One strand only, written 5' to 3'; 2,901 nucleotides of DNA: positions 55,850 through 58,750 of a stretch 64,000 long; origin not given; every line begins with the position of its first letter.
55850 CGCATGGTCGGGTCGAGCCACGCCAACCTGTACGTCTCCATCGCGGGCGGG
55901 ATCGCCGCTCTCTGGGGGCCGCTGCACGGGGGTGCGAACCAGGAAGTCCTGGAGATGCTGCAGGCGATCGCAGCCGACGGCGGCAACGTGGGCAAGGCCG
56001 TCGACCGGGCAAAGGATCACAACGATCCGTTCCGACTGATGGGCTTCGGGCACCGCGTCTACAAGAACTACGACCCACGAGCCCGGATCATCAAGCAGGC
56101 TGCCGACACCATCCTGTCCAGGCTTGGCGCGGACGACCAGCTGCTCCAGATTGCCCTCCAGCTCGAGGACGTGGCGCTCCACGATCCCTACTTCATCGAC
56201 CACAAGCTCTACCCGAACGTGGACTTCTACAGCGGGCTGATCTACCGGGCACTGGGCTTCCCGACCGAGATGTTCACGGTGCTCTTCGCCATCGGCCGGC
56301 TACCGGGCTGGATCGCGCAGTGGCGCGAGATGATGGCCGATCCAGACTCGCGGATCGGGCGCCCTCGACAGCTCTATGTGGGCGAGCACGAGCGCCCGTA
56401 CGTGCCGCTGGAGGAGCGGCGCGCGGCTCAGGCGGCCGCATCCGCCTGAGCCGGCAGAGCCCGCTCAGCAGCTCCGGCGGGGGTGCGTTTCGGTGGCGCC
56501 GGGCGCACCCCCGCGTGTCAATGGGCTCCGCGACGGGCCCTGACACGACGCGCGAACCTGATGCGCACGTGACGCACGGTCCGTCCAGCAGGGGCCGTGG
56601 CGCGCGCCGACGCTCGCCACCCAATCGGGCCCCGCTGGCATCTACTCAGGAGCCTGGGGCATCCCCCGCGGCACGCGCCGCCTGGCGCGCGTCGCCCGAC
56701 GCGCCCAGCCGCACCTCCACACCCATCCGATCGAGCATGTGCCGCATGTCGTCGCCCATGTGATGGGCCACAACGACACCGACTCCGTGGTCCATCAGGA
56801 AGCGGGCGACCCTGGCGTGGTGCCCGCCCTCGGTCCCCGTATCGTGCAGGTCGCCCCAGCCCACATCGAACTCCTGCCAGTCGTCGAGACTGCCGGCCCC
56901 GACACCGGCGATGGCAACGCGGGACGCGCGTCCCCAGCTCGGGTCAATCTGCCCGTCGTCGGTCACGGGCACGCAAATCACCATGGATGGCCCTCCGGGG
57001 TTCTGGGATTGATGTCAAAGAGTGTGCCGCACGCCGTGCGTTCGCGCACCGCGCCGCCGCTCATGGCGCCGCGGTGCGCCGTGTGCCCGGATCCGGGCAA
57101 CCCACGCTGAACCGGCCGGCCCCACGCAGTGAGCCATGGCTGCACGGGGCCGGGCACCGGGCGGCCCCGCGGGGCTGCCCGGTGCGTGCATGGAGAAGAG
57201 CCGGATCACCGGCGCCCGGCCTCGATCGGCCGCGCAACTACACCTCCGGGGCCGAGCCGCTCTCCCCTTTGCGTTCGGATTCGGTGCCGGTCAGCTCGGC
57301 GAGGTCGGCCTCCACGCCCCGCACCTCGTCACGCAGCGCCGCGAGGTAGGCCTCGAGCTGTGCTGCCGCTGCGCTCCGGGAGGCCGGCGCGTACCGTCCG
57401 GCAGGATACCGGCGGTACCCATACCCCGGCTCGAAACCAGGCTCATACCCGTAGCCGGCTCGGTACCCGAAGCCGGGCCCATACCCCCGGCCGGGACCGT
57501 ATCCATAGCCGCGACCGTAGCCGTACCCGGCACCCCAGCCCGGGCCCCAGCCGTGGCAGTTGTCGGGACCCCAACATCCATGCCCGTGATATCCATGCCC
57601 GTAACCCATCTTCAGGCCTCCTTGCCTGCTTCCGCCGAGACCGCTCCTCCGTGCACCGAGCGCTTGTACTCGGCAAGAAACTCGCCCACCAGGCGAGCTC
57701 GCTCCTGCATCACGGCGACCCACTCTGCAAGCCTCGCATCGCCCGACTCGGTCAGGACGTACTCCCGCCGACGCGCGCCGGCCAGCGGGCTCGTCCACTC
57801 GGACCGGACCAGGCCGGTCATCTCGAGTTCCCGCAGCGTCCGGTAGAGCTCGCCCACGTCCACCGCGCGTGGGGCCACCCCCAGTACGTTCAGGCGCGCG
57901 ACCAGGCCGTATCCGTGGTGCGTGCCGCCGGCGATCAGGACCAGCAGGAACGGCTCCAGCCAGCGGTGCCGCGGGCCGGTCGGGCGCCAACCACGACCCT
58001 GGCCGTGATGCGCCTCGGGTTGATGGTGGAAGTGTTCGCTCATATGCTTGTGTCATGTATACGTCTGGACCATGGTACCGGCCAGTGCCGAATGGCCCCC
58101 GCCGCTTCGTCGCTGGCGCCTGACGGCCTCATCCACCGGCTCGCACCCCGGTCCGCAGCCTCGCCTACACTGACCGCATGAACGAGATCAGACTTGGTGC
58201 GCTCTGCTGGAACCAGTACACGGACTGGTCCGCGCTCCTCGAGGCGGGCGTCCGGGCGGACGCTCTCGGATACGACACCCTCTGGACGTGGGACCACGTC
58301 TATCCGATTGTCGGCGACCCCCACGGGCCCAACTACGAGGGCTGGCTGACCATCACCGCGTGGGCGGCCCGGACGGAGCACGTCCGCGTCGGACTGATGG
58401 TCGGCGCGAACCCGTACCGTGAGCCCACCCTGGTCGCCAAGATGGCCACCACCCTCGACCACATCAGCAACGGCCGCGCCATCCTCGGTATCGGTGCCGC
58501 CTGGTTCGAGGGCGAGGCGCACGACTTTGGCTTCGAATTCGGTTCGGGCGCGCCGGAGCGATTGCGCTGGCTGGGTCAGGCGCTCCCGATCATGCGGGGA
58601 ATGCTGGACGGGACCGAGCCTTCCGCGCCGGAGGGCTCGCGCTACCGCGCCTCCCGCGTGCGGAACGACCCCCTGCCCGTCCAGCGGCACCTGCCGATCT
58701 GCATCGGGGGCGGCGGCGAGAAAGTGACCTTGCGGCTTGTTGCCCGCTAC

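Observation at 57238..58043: PadR regulator immediately followed by a Gly/Tyr-rich, Cys/His-containing coiled-coil protein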

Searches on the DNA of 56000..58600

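Call 43: search_rna_families(source=window, start=56000, end=58600, threshold=evalue, max_evalue=1)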
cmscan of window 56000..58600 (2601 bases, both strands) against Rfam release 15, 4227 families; matches with E-value up to 1: 2.
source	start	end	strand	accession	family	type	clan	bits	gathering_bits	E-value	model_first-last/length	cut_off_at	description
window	57154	57185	+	RF00784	mir-486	Gene; miRNA;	-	21.5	69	0.11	8-61/68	no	mir-486 microRNA precursor family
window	57154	57185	-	RF00784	mir-486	Gene; miRNA;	-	19.4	69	0.45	8-61/68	no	mir-486 microRNA precursor family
